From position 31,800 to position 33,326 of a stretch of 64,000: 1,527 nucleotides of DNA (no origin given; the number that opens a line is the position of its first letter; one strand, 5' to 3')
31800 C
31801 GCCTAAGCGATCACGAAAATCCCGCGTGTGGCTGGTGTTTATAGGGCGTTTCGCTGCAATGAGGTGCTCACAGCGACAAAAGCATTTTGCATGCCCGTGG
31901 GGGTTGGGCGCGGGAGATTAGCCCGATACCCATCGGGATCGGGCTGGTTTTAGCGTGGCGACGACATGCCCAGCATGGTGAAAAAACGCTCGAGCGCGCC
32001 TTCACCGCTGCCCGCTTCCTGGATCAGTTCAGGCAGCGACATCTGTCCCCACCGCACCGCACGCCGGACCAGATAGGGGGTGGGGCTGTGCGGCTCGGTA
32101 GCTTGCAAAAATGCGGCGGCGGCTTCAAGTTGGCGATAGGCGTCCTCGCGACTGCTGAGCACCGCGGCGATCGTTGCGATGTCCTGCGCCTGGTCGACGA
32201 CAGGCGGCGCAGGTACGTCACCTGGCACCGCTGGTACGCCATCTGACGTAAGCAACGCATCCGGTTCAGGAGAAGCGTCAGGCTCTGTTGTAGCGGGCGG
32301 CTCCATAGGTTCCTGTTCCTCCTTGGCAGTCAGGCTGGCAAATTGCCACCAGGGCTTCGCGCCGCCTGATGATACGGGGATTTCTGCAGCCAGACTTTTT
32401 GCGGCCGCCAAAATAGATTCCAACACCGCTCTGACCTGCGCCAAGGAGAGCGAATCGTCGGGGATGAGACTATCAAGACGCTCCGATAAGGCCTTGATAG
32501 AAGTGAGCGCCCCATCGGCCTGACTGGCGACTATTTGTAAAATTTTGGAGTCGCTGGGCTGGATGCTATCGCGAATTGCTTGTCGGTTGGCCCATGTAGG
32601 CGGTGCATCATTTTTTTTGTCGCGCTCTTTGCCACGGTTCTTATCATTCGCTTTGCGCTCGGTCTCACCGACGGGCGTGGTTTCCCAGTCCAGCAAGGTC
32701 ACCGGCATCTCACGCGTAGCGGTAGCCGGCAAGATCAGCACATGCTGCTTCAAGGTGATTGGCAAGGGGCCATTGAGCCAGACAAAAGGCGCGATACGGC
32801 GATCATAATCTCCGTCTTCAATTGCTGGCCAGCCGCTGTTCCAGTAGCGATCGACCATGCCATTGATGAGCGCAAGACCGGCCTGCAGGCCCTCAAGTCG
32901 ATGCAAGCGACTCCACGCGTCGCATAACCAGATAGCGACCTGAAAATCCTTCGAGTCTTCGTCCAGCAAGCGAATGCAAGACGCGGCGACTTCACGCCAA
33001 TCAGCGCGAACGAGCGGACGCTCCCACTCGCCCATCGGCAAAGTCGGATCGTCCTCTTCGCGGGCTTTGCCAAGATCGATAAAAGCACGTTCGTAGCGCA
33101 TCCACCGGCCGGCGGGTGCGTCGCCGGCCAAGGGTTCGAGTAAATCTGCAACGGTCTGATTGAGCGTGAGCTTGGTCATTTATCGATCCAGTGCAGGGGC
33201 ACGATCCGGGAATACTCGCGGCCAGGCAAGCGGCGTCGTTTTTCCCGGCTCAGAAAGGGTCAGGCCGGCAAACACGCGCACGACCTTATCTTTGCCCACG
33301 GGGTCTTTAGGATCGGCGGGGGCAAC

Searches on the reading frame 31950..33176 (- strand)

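Call 9: search_protein_families(library=pfam, proteins=[window:31950-33176:-], max_evalue=0.00001)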
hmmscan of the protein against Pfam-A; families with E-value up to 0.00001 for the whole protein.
window:31950-33176:- (408 aa): 1 family
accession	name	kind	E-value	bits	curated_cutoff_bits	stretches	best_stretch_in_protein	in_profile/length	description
PF06812.17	ImpA_N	-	1.9e-32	112.3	26.9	1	13-135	1-118/119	ImpA, N-terminal, type VI secretion system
